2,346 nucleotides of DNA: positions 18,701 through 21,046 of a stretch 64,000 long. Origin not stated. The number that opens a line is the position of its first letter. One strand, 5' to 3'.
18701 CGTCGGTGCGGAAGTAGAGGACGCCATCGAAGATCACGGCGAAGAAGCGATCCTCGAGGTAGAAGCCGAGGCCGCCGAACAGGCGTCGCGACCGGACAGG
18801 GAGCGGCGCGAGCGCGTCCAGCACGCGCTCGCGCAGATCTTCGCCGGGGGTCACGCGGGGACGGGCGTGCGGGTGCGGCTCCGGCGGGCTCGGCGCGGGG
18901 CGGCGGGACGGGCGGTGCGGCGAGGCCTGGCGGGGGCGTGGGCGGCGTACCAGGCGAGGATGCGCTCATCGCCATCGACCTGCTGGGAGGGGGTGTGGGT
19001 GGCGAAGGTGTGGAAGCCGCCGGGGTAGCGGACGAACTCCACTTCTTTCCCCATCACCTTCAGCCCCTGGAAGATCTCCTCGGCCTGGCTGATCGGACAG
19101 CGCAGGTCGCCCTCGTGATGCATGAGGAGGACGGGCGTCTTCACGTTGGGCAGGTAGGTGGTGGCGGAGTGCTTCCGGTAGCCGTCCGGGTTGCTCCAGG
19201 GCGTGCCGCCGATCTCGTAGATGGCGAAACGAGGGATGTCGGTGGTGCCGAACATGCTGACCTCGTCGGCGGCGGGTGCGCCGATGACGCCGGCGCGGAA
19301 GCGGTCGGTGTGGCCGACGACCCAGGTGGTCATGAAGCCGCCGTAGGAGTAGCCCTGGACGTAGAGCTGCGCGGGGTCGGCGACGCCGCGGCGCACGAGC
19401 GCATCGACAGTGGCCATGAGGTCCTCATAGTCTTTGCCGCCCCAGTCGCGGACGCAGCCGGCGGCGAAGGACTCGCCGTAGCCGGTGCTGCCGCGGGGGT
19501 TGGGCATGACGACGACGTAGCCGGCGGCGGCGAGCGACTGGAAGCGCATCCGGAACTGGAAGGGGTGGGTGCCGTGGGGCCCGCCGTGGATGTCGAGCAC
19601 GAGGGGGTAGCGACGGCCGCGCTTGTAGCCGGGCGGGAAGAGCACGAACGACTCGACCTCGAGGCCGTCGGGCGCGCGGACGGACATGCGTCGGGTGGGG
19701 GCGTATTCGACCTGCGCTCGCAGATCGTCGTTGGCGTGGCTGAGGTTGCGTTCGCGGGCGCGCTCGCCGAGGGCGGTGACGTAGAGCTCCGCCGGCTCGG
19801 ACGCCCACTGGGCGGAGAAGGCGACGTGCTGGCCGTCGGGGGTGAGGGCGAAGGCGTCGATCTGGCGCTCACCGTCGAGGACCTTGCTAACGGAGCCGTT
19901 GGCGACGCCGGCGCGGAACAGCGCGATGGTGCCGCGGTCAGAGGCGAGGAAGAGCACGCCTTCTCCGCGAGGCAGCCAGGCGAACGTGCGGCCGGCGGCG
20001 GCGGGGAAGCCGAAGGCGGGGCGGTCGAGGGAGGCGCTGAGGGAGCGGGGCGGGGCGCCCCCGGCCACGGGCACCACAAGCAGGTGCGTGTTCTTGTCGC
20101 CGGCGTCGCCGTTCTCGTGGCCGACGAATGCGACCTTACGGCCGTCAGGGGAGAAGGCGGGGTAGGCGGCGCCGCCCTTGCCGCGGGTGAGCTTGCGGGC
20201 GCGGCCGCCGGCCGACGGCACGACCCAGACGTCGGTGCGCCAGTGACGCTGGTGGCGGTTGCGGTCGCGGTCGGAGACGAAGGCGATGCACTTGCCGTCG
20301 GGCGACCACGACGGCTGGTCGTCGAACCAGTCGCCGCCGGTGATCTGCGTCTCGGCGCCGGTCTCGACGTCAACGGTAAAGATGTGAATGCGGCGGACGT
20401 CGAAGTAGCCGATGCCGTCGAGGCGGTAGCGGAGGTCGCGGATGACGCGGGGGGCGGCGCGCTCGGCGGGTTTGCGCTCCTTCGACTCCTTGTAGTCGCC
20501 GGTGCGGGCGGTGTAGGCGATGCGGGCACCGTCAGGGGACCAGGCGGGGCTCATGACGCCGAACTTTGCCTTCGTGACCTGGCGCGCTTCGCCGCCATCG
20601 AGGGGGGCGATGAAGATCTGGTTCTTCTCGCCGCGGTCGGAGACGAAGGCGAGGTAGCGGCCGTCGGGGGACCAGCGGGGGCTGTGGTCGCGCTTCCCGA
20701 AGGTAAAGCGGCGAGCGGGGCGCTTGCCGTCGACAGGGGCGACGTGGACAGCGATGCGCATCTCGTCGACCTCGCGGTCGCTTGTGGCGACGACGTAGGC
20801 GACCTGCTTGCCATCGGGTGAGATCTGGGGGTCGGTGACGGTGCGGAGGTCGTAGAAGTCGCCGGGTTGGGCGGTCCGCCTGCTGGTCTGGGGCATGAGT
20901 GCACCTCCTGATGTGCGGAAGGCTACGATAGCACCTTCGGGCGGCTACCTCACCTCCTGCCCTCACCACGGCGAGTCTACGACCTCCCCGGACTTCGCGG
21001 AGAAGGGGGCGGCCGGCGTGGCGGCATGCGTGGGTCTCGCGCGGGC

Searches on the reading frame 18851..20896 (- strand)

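Call 58: search_protein_families(library=pfam, proteins=[window:18851-20896:-], max_evalue=0.01)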
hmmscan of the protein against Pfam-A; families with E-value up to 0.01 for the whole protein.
window:18851-20896:- (681 aa): 15 families
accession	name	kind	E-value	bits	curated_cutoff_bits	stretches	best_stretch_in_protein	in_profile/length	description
PF00326.27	Peptidase_S9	-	9.9e-50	169.4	22.6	1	447-653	2-209/213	Prolyl oligopeptidase family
PF07676.18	PD40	-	2.5e-37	126.5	20.9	4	65-96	5-38/38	WD40-like Beta Propeller Repeat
PF00930.27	DPPIV_N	-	9e-14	51.4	22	0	216-262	18-64/354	Dipeptidyl peptidase IV (DPP IV) N-terminal region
PF10647.15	Gmad1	-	1.1e-09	39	20.5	1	238-361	20-130/251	Lipoprotein LpqB beta-propeller domain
PF01738.24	DLH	-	4e-08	33.5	21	1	450-649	32-206/217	Dienelactone hydrolase family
PF00561.26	Abhydrolase_1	-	3.3e-07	30.7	25.8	1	431-555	1-115/245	alpha/beta hydrolase fold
PF25174.1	Beta-prop_THOC3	-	7.6e-07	28.8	305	1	70-133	91-151/272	THOC3 beta-propeller domain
PF12146.15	Hydrolase_4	-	4e-06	26.8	27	0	447-544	19-112/239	Serine aminopeptidase, S33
PF09142.17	TruB_C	-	5.1e-05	23.3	28.7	0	235-263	19-47/56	tRNA Pseudouridine synthase II, C terminal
PF20434.5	BD-FAE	-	0.00014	21.8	26.8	0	562-610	165-213/215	BD-FAE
PF02129.25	Peptidase_S15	-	0.00037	20.7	23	1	410-544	1-131/262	X-Pro dipeptidyl-peptidase (S15 family)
PF02897.21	Peptidase_S9_N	-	0.0018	17.5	24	0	9-48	118-154/414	Prolyl oligopeptidase, N-terminal beta-propeller domain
PF07859.19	Abhydrolase_3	-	0.0028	17.9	25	0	602-632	179-209/210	alpha/beta hydrolase fold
PF00400.38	WD40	-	0.0031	18.5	27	0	74-87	18-32/39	WD domain, G-beta repeat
PF12697.13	Abhydrolase_6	-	0.0091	17.1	26.3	1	436-574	4-121/217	Alpha/beta hydrolase family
